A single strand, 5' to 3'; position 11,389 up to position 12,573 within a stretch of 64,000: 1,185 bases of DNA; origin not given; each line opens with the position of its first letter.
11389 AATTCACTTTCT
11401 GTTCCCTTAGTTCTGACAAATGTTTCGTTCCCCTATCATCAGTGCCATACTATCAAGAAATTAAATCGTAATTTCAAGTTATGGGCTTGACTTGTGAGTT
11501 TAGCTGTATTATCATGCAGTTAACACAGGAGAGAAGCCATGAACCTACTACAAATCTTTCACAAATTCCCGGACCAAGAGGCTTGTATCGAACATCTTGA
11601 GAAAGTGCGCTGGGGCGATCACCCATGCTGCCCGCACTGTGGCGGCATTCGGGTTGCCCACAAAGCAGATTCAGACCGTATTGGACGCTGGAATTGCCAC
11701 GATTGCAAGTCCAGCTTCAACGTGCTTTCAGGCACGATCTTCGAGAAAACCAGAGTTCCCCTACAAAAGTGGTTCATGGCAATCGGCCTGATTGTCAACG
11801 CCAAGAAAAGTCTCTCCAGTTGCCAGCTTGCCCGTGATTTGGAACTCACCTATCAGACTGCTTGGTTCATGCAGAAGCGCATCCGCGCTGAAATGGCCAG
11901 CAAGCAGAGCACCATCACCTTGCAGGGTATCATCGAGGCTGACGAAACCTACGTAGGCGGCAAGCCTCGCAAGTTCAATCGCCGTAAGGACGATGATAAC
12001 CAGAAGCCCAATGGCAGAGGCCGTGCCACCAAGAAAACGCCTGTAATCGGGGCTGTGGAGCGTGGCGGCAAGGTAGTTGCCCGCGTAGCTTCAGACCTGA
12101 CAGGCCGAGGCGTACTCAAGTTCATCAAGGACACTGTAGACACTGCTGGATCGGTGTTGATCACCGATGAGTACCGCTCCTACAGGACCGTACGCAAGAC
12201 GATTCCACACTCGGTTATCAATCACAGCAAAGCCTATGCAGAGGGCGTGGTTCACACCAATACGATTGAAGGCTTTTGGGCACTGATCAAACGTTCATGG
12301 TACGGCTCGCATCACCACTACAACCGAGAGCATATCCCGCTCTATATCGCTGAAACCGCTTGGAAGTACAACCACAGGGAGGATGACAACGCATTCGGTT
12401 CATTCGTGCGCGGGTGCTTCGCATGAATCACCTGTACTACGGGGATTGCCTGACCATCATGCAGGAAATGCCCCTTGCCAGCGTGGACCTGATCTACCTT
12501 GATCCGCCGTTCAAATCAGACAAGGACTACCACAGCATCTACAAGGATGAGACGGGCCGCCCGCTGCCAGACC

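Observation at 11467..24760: Two diverged IS1595-family elements each carry a translationally coupled beta-class DNA methyltransferase with a C-terminal PD-(D/E)xK-like domain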

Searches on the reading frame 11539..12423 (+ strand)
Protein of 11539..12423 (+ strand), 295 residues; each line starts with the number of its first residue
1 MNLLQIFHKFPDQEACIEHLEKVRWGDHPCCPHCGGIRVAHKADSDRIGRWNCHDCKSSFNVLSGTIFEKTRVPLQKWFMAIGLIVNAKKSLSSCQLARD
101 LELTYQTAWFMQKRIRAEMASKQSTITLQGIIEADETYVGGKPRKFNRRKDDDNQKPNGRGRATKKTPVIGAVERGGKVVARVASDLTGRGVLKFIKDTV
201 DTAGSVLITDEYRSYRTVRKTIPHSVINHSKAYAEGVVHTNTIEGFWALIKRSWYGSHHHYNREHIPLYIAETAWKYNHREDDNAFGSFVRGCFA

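Call 3: search_protein_families(library=pfam, proteins=[window:11539-12423:+], max_evalue=0.01)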
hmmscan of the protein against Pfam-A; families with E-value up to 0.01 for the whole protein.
window:11539-12423:+ (295 aa): 2 families
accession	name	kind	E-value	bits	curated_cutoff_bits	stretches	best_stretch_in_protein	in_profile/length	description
PF12762.13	DDE_Tnp_IS1595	-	7.9e-38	130.3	27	1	127-278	1-153/153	ISXO2-like transposase domain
PF12760.12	Zn_ribbon_IS1595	-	7.2e-11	42.3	25.4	1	11-57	1-44/46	Transposase zinc-ribbon domain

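Call 28: search_protein_families(library=ncbifam, proteins=[window:11539-12423:+], max_evalue=0.001)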
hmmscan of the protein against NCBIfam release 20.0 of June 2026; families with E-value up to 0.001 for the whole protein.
window:11539-12423:+ (295 aa): 3 families
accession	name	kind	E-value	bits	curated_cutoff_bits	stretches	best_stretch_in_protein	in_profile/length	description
NF033547.1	transpos_IS1595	equivalog_domain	3.1e-55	187.4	75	1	70-280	1-215/215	IS1595 family transposase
NF033558.1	transpos_IS1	equivalog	6.1e-05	23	100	0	31-144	1-112/199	IS1 family transposase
NF050000.1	IS1_IS1595_Zn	domain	0.00082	19.9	28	0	31-61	1-32/34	IS1/IS1595 family N-terminal zinc-binding domain-containing protein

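Call 57: search_protein_families(library=padloc, proteins=[window:11539-12423:+], max_evalue=0.001)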
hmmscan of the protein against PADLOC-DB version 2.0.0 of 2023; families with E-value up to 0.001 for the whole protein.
window:11539-12423:+ (295 aa): 0 families

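Call 79: find_related_loci(query=A4, collection=metagenome_contigs, flank=3500)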
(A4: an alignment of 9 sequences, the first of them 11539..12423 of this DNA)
Query A4 (295 aa) in metagenome_contigs; peptide patterns used: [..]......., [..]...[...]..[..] (x = any residue, [..] = any of these).
600 stretches matched a pattern (row limit reached: there are more); 585 encode a relative of the query (tblastn E <= 1e-3); the best 80 are kept; 80 distinct loci.
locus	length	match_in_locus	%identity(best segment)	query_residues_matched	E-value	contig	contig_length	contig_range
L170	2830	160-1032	68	1-295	2e-148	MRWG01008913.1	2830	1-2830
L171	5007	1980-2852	68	1-295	1e-142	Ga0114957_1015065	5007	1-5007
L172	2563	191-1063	66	1-295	2e-146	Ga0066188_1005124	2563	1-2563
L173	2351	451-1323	67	1-294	8e-144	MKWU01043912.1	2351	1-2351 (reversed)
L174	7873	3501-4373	63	1-295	5e-130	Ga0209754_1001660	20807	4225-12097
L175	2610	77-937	57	1-294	9e-124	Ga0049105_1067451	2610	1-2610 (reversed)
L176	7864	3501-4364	57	1-290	1e-114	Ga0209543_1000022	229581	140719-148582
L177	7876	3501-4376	54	1-291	8e-109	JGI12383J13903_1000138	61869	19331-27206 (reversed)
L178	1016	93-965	53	1-290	2e-117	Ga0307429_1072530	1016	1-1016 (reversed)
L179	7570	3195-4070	53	1-291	1e-106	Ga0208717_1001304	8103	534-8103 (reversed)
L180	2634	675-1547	52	1-290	5e-105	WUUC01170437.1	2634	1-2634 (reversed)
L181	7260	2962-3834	51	1-290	1e-97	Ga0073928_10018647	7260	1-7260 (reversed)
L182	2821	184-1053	50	1-290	5e-98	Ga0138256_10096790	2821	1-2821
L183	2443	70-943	68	1-295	8e-97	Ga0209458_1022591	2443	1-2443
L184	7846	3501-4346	51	1-281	3e-93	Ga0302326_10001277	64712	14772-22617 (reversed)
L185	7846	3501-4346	49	1-289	3e-92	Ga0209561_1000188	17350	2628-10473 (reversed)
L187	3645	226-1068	46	1-286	4e-84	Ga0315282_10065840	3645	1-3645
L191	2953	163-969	49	1-280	4e-83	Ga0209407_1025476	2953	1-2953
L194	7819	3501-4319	42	1-290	9e-80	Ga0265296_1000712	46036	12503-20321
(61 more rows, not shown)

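Call 83: search_protein_families(library=pfam, proteins=[L187:1104-2000:+, L187:2000-3451:+, L191:1019-1963:+, L191:1963-2688:+, L185:4367-5278:+, L194:4344-5243:+, L174:4389-4715:+, L174:4708-5049:-, L174:5129-5605:-, L174:5771-6238:-], max_evalue=0.01)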
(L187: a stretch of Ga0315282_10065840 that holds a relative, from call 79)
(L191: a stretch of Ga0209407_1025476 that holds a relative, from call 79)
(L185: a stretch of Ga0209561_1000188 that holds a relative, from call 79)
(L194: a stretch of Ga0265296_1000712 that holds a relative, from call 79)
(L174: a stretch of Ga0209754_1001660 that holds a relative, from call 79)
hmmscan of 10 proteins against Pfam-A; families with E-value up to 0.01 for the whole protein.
L187:1104-2000:+ (299 aa): 1 family
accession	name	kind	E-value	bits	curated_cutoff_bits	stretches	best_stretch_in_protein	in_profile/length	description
PF10546.14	P63C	-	1.3e-35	122.3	26.1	1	164-256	1-93/93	P63C domain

L187:2000-3451:+ (484 aa): 6 families
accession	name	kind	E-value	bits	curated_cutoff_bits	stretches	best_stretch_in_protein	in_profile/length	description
PF01555.25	N6_N4_Mtase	-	3e-44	152.1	26.7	1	26-299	1-213/221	DNA methylase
PF22722.2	NA-iREase1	-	2.2e-10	40.9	27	1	355-453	18-105/106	NACHT-associated inactive Restriction Endonuclease 1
PF04471.18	Mrr_cat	-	5.7e-09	36.6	21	1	336-428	4-99/115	Restriction endonuclease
PF02086.21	MethyltransfD12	-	9.6e-05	22.7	22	0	22-57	172-208/253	D12 class N6 adenine-specific DNA methyltransferase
PF03602.21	Cons_hypoth95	-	0.00035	20.7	24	1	9-45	96-133/182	Conserved hypothetical protein 95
PF01170.24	UPF0020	-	0.00039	20.6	22.3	1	263-293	24-54/197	RMKL-like, methyltransferase domain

L191:1019-1963:+ (315 aa): 1 family
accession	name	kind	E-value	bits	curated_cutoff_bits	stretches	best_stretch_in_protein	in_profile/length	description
PF00145.23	DNA_methylase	-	1.1e-81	275.2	22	1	2-313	1-323/324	C-5 cytosine-specific DNA methylase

L191:1963-2688:+ (242 aa): 0 families

L185:4367-5278:+ (304 aa): 1 family
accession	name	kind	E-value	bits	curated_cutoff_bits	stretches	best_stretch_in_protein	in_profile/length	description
PF10546.14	P63C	-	3.1e-31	108.3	26.1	1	172-263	1-93/93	P63C domain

L194:4344-5243:+ (300 aa): 1 family
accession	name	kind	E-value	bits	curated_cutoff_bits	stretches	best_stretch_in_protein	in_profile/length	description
PF10546.14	P63C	-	2.7e-26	92.4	26.1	1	160-252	1-93/93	P63C domain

L174:4389-4715:+ (109 aa): 0 families

L174:4708-5049:- (113 aa): 0 families

L174:5129-5605:- (158 aa): 1 family
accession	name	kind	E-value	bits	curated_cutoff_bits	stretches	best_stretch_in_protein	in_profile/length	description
PF12869.13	tRNA_anti-like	-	3.9e-14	52.9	23.5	1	46-155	46-145/146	tRNA_anti-like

L174:5771-6238:- (155 aa): 0 families
